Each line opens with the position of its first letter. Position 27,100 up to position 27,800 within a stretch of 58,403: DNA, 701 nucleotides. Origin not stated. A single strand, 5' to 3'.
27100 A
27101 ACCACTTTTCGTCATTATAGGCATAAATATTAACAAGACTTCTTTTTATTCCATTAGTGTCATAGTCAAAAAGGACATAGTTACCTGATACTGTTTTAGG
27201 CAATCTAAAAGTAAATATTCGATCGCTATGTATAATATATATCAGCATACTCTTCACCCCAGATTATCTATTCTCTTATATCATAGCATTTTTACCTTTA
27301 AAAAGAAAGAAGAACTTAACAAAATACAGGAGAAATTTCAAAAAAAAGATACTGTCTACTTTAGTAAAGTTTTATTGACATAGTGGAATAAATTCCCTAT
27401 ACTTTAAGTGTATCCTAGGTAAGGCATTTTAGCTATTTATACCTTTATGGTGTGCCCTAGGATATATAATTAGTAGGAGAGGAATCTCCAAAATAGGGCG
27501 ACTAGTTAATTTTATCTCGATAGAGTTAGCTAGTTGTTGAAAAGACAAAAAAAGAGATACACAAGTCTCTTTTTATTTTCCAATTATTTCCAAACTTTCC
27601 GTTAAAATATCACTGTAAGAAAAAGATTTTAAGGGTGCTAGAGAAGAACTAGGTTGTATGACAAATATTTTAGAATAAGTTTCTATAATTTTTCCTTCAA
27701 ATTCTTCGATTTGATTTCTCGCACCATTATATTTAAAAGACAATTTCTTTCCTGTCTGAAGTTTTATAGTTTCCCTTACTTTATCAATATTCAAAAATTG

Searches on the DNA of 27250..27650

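Call 9: search_rna_families(source=window, start=27250, end=27650, threshold=evalue, max_evalue=10, show_alignments=2)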
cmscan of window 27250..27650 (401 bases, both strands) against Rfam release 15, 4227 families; matches with E-value up to 10: 10.
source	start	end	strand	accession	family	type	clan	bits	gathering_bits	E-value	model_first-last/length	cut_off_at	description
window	27495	27608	-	RF02363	Yfr11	Gene; sRNA;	-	23.1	44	0.19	1-144/144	no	Cyanobacterial functional RNA 11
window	27265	27338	-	RF03794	MIR5298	Gene; miRNA;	-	17.4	70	4.9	1-80/80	no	MIR5298 microRNA precursor family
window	27538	27616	-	RF01573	DdR5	Gene; snRNA; snoRNA; CD-box;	-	17.4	70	6.4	1-81/81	no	Dictyostelium snoRNA DdR5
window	27465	27581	+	RF02084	STnc130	Gene; sRNA;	-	17.1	55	4.8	1-135/135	no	Enterobacteria sRNA STnc130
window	27369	27395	-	RF01352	CRISPR-DR43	Gene; CRISPR;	CL00014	16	35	8.1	1-29/29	no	CRISPR RNA direct repeat element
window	27537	27591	-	RF02436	SpF43_sRNA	Gene; sRNA;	-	15.5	70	3.2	1-99/99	no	Streptococcus sRNA SpF43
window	27354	27469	+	RF00272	SNORA67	Gene; snRNA; snoRNA; HACA-box;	-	15.3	45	1.3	1-143/143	no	Small nucleolar RNA SNORA67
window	27552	27650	+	RF01476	rliF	Gene; sRNA;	-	13.5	60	9.2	1-139/220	3'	Listeria sRNA rliF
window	27501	27618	+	RF01471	rliB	Gene; sRNA;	-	12.2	40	4.4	1-360/360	no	Listeria sRNA rliB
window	27521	27650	+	RF02032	GOLLD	Gene;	-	8.5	150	6.9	1-153/416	3'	Giant, ornate, lake- and Lactobacillales-derived (GOLLD) RNA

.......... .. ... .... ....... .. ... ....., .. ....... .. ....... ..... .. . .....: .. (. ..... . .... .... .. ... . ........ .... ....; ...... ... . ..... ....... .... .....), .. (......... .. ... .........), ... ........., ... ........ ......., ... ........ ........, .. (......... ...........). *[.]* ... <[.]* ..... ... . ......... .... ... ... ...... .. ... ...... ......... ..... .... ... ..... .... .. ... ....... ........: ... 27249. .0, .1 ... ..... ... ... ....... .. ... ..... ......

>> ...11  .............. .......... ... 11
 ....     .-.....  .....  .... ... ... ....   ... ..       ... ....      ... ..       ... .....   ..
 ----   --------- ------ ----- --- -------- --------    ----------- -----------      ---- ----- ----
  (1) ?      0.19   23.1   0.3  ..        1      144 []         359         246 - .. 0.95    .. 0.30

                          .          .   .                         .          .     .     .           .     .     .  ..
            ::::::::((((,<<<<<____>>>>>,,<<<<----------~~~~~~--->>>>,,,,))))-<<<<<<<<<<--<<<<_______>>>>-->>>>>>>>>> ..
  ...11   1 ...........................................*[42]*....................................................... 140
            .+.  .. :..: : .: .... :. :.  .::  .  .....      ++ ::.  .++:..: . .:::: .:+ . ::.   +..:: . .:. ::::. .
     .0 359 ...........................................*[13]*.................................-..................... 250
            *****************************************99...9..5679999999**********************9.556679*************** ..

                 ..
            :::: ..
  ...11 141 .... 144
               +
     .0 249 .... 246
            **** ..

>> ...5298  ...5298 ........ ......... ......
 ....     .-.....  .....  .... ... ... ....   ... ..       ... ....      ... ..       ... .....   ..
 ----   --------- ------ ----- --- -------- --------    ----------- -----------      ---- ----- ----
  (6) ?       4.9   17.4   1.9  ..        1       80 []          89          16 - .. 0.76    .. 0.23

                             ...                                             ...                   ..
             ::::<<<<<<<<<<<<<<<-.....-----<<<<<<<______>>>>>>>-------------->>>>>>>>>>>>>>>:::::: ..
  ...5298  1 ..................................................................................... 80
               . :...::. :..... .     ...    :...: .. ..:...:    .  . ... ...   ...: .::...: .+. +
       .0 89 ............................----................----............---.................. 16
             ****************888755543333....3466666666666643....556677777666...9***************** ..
